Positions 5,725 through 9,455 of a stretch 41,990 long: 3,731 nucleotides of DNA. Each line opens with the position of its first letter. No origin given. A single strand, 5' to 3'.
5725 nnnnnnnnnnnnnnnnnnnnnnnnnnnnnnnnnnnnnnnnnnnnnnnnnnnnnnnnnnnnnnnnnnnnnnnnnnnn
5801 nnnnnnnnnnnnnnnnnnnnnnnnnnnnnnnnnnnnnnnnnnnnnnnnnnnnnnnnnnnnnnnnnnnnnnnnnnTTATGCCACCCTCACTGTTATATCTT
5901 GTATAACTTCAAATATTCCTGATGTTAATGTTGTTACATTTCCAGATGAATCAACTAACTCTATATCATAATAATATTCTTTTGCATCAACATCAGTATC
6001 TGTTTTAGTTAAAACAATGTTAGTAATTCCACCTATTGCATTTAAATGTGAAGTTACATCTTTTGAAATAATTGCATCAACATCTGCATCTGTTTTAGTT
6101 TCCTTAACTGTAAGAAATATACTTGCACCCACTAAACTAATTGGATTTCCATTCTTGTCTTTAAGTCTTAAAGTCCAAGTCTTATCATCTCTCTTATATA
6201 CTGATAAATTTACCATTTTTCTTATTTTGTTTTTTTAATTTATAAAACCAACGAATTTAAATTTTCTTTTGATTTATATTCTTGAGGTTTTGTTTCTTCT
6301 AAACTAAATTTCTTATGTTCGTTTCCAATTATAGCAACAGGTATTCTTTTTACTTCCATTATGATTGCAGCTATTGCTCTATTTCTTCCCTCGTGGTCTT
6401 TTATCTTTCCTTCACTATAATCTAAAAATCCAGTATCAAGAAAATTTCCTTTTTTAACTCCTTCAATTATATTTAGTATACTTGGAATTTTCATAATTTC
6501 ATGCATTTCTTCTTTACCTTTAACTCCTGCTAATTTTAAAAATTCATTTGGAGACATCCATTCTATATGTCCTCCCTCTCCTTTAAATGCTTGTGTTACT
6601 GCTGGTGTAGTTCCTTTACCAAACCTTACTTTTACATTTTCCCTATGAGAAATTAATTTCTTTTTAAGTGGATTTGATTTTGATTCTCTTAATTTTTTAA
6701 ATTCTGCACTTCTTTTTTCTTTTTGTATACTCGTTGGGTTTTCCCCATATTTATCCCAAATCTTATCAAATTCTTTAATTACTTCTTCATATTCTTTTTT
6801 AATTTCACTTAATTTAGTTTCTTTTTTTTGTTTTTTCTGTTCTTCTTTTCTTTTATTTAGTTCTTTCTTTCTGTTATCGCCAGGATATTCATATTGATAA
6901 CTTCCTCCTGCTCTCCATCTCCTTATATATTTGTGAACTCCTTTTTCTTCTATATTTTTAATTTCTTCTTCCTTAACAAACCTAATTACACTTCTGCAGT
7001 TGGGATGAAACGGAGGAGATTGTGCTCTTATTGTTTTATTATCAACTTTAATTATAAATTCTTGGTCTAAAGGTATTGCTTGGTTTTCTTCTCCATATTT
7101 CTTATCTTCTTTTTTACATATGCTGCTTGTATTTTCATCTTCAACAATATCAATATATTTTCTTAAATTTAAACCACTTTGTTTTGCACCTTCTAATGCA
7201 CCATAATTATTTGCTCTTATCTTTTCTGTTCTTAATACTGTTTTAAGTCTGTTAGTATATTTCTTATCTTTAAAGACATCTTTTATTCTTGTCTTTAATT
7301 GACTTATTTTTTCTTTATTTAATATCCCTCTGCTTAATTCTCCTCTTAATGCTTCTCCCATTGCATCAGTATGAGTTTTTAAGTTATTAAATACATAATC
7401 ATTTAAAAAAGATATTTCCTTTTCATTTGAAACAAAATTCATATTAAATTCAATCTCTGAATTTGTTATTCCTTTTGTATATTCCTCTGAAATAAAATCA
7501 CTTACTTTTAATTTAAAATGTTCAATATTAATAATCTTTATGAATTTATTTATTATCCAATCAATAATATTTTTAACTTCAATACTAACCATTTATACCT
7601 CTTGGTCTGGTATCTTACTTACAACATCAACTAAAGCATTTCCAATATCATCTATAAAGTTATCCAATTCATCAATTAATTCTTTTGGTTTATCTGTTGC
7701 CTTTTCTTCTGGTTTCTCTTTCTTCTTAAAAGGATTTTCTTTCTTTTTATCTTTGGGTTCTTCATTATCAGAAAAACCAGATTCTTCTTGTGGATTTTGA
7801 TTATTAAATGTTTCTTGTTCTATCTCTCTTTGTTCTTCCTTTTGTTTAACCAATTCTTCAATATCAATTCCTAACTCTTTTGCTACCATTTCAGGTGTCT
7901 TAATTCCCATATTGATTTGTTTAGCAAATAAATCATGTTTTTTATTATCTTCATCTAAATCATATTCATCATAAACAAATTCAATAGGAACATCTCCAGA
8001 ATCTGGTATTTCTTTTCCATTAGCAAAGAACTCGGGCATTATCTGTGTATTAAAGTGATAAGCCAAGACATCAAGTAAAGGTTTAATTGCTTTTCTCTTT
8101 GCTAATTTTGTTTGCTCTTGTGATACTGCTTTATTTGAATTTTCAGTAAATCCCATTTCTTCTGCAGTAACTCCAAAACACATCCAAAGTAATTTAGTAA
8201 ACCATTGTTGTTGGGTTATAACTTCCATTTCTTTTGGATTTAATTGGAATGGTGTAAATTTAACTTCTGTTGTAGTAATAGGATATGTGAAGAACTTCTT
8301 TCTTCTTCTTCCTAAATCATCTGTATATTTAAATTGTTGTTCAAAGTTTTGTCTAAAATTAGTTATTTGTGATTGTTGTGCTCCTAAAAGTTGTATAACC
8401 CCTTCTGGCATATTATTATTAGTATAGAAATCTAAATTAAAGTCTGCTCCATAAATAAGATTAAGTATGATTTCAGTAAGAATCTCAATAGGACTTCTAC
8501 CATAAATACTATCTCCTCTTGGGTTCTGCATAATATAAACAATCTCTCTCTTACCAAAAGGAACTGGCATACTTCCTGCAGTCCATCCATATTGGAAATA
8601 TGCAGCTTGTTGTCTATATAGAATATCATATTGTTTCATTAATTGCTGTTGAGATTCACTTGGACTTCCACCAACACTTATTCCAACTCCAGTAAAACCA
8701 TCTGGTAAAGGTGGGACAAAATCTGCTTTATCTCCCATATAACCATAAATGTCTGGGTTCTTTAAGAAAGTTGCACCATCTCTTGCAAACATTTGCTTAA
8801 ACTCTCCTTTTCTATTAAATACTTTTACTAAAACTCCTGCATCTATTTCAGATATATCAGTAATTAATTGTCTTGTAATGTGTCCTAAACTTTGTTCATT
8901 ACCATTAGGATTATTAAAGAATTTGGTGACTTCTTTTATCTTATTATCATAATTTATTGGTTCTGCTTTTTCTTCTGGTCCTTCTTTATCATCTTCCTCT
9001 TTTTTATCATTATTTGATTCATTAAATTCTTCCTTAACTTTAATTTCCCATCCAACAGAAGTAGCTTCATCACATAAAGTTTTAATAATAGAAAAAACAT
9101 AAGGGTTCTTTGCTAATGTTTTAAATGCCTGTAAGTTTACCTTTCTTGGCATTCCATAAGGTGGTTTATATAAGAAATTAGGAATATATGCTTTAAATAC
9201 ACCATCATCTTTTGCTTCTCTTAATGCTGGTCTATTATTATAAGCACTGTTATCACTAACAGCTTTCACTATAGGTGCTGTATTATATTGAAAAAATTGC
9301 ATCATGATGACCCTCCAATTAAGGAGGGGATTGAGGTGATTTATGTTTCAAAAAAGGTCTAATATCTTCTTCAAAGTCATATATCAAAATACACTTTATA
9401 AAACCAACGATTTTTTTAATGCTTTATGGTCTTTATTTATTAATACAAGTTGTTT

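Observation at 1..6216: Operon of exported, N-glycosylation-sequon-dense adhesin-like proteins inserted in the head gene block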

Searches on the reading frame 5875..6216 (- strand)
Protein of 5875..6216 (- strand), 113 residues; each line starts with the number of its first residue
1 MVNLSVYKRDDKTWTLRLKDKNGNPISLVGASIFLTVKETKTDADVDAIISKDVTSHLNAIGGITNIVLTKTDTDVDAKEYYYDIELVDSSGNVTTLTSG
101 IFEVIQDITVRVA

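Call 6: search_protein_families(library=pfam, proteins=[window:5875-6216:-], max_evalue=0.1)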
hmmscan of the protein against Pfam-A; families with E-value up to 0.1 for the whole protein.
window:5875-6216:- (113 aa): 3 families
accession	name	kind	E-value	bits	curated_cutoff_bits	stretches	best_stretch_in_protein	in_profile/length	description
PF10651.15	BppU_N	-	0.0037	17.4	23.1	1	5-107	22-118/142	BppU N-terminal domain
PF09134.16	Invasin_D3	-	0.018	16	33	1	11-40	21-50/98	Invasin, domain 3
PF11055.13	Gsf2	-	0.036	13.3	25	1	37-111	211-281/373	Glucose signalling factor 2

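Call 7: search_protein_families(library=phrogs, proteins=[window:5875-6216:-], max_evalue=0.1)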
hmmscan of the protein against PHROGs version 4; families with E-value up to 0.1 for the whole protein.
window:5875-6216:- (113 aa): 2 families
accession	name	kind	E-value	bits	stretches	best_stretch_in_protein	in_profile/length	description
phrog_1084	-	unknown function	6.3e-17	62.8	1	2-111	8-117/123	unknown function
phrog_3531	-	moron, auxiliary metabolic gene and host takeover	0.031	14.1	1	2-76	106-185/362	ferrochelatase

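Call 42: search_solved_structures(query=window:5875-6216:-, max_evalue=5)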
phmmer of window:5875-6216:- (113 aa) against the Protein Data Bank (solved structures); distinct sequences matched with E-value up to 5: 5.
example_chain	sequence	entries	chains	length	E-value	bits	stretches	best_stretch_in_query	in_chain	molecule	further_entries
21nr_A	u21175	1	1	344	0.00084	22.8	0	22-45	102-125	TLP-IPT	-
4uzg_A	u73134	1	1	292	0.16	15.5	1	74-101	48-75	SURFACE PROTEIN SPB1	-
6f5e_A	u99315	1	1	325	0.2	15.2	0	41-83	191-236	DD_D12_10_47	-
9glq_C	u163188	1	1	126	0.62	13.6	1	19-82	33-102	Darpins 1800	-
8p9c_C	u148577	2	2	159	0.7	13.5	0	43-84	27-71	Darpin 1810 F11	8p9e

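Call 59: find_homologous_proteins(query=window:5875-6216:-, max_evalue=0.001)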
Query window:5875-6216:- (113 aa): 5 proteins with E <= 0.001 among 11 candidates.
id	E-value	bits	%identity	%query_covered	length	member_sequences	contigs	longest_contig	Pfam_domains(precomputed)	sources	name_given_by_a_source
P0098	9.9e-64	230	100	100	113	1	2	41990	-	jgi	-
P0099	3.5e-25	106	50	100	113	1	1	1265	-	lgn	-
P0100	8.6e-24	102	50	100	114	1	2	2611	-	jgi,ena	-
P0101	2.2e-20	91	46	96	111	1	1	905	-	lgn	-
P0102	3.4e-5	42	35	93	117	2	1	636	-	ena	-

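Call 67: predict_structure(alignment_id=A3)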
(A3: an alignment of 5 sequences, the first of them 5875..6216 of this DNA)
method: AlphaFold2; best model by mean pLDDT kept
length: 113 residues; sequences in the alignment: 5
mean_pLDDT: 83.2   pTM: 0.73
mean pLDDT of the five models: 83.2, 81.7, 75.1, 74.7, 60.7
residues with pLDDT >= 90: 39; 70-90: 59; 50-70: 14; < 50: 1
segments of 3 or more residues with pLDDT < 50: none
pLDDT, mean of each block of 10 residues (from residue 1): 86 86 80 89 79 70 82 92 89 88 82 54
secondary structure, 60 per line:
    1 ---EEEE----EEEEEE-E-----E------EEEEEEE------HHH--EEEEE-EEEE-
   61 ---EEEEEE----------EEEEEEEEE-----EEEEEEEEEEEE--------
elements in order: E4-7 E12-17 E32-38 E50-54 E56-59 E64-69 E80-88 E94-105

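Call 71: fold_search(model_id=the predicted structure, library=pdb)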
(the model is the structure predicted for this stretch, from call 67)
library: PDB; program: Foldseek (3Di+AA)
matches with E <= 10: 1832; with E <= 0.001: 13
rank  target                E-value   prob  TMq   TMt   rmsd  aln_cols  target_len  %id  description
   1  9mt4_G                7.7e-06  1.00  0.64  0.49   3.0       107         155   17  Connector structure of phage JohannRWettstein (Bas63) (released 2025-11-19)
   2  8hqz_Q                1.1e-05  1.00  0.72  0.60   3.8       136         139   18  Baseplate of DT57C bacteriophage in the full state (released 2023-12-13)
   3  9mt4_H                1.6e-05  1.00  0.66  0.59   2.9       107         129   16  Connector structure of phage JohannRWettstein (Bas63) (released 2025-11-19)
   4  9c39_I                1.9e-04  1.00  0.66  0.50   2.9       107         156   15  Bacteriophage Sf14 neck C6 reconstruction (released 2025-02-05)
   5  6v8i_AJ               3.2e-04  1.00  0.70  0.50   3.7       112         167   20  Composite atomic model of the Staphylococcus aureus phage 80alpha baseplate (released 2020-03-04)
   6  4v96_AA               6.1e-04  1.00  0.62  0.27   5.6       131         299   11  The structure of a 1.8 MDa viral genome injection device suggests alternative infection mechanisms (released 2014-07-09)
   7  9c39_J                6.4e-04  1.00  0.67  0.56   2.7       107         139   15  Bacteriophage Sf14 neck C6 reconstruction (released 2025-02-05)
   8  6xqq_C                6.4e-04  1.00  0.56  0.37   4.0       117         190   14  Structure of human D462-E4 TCR (released 2020-08-19)
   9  8zdo_a                7.2e-04  1.00  0.61  0.24   3.3       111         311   10  Cryo-EM structure of Mycobacteriophage Douge baseplate (gp13, gp17, gp23, gp16, gp18 and gp20) (released 2025-06-25)
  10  6v8i_AK               7.6e-04  1.00  0.68  0.43   3.4       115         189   19  Composite atomic model of the Staphylococcus aureus phage 80alpha baseplate (released 2020-03-04)
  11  6eff_A                7.6e-04  1.00  0.49  0.31   5.8       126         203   12  NCTC10712 (released 2020-02-19)
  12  3vxt_A                8.1e-04  1.00  0.56  0.35   4.0       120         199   13  T36-5 TCR specific for HLA-A24-Nef134-10 (released 2013-10-23)
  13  4jrx_D                8.1e-04  1.00  0.46  0.30   5.9       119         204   13  Crystal Structure of CA5 TCR-HLA B*3505-LPEP complex (released 2013-04-10)
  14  4v96_AL               1.0e-03  1.00  0.59  0.26   4.5       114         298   13  The structure of a 1.8 MDa viral genome injection device suggests alternative infection mechanisms (released 2014-07-09)
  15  6eff_D                1.0e-03  1.00  0.50  0.32   5.8       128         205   12  NCTC10712 (released 2020-02-19)
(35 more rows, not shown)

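Call 81: fold_search(model_id=the predicted structure, library=viral)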
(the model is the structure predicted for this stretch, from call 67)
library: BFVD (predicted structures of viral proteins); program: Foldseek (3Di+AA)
matches with E <= 10: 1379; with E <= 0.001: 189
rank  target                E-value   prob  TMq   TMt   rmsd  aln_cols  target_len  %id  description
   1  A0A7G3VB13            3.6e-11  1.00  0.86  0.36   1.9       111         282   19  (no name in the UniProt tables at hand)
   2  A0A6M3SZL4            2.4e-10  1.00  0.83  0.14   2.4       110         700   22  Minor tail protein [Microbacterium phage Truong]
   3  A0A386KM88            5.1e-10  1.00  0.85  0.29   2.0       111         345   27  Minor tail protein [Microbacterium phage Burro]
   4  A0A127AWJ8            5.7e-10  1.00  0.77  0.28   2.9       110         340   24  Uncharacterized protein [Bacillus phage SP-15]
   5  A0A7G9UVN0            6.8e-10  1.00  0.83  0.20   2.5       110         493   23  (no name in the UniProt tables at hand)
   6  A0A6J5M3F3            1.1e-09  1.00  0.78  0.77   2.9       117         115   24  Uncharacterized protein [uncultured Caudovirales phage]
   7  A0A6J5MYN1            1.5e-09  1.00  0.86  0.87   1.4       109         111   22  Uncharacterized protein [uncultured Caudovirales phage]
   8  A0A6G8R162            2.6e-09  1.00  0.81  0.22   2.7       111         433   24  Minor tail protein [Microbacterium phage Arete]
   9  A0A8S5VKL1            2.7e-09  1.00  0.82  0.79   1.8       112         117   20  (no name in the UniProt tables at hand)
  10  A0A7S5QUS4            4.3e-09  1.00  0.74  0.74   3.4       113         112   25  (no name in the UniProt tables at hand)
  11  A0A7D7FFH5            5.4e-09  1.00  0.81  0.81   2.1       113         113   24  (no name in the UniProt tables at hand)
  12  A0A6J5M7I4            5.4e-09  1.00  0.82  0.49   2.0       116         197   23  Uncharacterized protein [uncultured Caudovirales phage]
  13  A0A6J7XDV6            6.4e-09  1.00  0.79  0.77   2.8       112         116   20  Uncharacterized protein [uncultured Caudovirales phage]
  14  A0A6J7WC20            7.2e-09  1.00  0.85  0.81   2.3       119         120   13  Uncharacterized protein [uncultured Caudovirales phage]
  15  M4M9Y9                7.2e-09  1.00  0.81  0.78   2.2       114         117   23  (no name in the UniProt tables at hand)
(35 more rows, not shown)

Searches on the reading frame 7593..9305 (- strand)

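Call 6: search_protein_families(library=pfam, proteins=[window:7593-9305:-], max_evalue=0.1)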
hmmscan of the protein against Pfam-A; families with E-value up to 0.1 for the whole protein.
window:7593-9305:- (570 aa): 1 family
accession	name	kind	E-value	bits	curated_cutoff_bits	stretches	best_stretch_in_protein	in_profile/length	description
PF04860.17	Phage_portal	-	2.1e-21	76.9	39.1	1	235-472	97-314/321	Phage portal protein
